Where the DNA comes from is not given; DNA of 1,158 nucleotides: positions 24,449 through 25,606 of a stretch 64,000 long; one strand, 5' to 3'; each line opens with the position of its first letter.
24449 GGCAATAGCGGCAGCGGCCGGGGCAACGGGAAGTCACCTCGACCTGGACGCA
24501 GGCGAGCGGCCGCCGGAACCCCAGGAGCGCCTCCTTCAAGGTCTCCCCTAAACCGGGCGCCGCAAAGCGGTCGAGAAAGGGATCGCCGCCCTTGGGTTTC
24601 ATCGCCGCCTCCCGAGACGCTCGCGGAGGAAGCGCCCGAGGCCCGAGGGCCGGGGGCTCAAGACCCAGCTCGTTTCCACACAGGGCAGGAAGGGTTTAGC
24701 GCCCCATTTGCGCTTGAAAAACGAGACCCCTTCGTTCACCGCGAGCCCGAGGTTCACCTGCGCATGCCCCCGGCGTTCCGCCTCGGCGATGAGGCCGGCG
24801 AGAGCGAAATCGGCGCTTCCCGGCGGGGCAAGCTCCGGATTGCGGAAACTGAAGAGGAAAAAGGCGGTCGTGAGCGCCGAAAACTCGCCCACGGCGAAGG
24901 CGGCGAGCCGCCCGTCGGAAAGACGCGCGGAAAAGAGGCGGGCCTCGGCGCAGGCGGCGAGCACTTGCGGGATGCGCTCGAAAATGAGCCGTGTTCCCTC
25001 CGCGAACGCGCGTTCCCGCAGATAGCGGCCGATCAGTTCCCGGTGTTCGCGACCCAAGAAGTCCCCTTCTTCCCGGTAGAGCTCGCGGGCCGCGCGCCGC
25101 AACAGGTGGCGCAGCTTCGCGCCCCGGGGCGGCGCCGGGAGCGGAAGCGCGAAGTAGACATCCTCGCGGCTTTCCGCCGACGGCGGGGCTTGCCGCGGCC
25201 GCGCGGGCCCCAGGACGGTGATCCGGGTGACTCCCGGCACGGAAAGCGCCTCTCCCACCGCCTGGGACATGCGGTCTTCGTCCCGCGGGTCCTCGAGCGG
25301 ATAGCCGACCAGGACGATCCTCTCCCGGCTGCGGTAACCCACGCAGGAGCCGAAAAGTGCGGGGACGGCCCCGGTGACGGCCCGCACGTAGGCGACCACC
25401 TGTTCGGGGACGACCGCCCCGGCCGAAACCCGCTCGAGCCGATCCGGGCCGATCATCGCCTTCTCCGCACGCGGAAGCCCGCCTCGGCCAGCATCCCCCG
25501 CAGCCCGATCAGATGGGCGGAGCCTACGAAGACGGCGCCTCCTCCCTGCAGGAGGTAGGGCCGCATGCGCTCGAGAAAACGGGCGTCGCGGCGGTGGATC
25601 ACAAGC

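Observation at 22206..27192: Candidate undescribed system: coupled operon of FemAB-like::TraB fusion, FemAB-like paralog, radical SAM (SPASM/twitch) and MGS-like glycosyltransferase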

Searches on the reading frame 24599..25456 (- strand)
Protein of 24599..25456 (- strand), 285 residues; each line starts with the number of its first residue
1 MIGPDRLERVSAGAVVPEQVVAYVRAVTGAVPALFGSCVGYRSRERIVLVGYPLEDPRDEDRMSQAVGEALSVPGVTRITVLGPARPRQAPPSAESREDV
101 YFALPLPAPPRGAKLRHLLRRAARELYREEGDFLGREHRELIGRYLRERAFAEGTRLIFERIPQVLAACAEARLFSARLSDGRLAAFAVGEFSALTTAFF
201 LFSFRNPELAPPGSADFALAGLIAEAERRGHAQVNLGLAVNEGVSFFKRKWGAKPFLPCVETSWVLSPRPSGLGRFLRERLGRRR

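Call 3: search_protein_families(library=pfam, proteins=[window:24599-25456:-], max_evalue=0.01)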
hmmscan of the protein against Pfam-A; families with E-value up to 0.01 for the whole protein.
window:24599-25456:- (285 aa): 1 family
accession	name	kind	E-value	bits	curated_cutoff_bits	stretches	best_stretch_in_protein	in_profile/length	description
PF09924.15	LPG_synthase_C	-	8e-05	22.3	27.5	1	170-248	178-252/298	Phosphatidylglycerol lysyltransferase, C-terminal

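Call 4: search_protein_families(library=ncbifam, proteins=[window:24599-25456:-], max_evalue=0.01)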
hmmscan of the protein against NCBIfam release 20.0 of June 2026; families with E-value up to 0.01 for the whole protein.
window:24599-25456:- (285 aa): 0 families

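Call 44: search_protein_families(library=padloc, proteins=[window:24599-25456:-], max_evalue=0.01)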
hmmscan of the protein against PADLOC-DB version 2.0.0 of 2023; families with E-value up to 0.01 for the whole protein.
window:24599-25456:- (285 aa): 0 families

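Call 53: search_solved_structures(query=A4, max_evalue=10, show_alignments=3)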
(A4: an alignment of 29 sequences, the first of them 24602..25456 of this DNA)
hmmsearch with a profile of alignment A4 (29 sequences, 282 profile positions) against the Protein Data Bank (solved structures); distinct sequences matched with E-value up to 10: 6.
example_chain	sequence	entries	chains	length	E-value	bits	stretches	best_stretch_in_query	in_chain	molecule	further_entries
1dm1_A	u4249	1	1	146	0.25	13.6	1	149-222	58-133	MYOGLOBIN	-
5isv_A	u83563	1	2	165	0.28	13.4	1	179-236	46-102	Ribosomal-protein-alanine acetyltransferase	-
2fam_A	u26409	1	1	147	0.41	12.9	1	150-222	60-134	MYOGLOBIN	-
4v36_A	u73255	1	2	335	0.41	12.9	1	204-254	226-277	LYSYL-TRNA-DEPENDENT L-YSYL-PHOSPHATIDYLGYCEROL SYNTHASE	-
1mba_A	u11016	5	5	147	0.42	12.8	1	150-222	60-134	MYOGLOBIN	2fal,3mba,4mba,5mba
5vrv_A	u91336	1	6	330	0.92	11.7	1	164-242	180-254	Protein regulated by acid pH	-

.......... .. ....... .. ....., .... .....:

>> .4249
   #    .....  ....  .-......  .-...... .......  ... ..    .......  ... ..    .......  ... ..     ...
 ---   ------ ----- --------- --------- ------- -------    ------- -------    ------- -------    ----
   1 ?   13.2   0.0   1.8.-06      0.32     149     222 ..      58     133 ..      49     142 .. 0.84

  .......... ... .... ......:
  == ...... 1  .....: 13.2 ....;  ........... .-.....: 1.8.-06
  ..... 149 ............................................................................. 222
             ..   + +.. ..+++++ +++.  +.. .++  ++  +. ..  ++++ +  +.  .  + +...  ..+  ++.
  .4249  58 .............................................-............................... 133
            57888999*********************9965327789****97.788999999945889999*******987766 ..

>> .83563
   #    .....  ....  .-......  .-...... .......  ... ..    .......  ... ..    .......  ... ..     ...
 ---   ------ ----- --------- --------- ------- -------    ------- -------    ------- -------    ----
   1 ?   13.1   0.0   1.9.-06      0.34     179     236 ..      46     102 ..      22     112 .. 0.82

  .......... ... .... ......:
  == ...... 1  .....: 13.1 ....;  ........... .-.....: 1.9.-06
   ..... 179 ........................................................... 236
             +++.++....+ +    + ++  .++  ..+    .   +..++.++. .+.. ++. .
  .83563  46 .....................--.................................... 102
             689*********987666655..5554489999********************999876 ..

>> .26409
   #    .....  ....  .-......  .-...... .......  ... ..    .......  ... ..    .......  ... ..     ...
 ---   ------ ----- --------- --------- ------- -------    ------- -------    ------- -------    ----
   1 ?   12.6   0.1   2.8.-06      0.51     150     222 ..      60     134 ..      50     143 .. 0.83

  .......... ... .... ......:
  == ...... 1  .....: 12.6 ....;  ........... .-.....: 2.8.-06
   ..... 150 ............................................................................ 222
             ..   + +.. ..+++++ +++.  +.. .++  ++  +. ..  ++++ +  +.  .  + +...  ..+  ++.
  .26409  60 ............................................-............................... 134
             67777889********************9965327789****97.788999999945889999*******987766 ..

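Call 65: search_protein_representatives(protein=window:24602-25456:-)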
Query: 285 residues. Proteins with E-value up to 0.001 (for the whole library): 317; up to 1e-10: 231; up to 1e-30: 109. The best 150 are listed.
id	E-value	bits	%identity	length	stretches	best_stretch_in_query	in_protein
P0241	2.5e-102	358.4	60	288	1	1-277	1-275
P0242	2.6e-69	250.1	37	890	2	9-265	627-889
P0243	8.2e-65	235.3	57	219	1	63-266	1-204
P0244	2.9e-64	233.5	49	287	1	6-265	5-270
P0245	2.1e-62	227.4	45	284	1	6-274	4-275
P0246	2.4e-62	227.2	51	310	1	8-278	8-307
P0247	3.7e-61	223.3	42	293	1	1-269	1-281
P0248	4.1e-59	216.6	48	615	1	7-268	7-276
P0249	8.3e-59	215.6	48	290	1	6-266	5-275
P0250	7.9e-58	212.4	47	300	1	9-283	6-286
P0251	8.9e-58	212.2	45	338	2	63-268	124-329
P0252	4.3e-57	210.0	47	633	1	6-267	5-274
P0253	2.2e-56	207.7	51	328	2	135-266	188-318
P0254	6.5e-56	206.1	45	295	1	7-276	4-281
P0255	9.9e-56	205.5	49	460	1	10-271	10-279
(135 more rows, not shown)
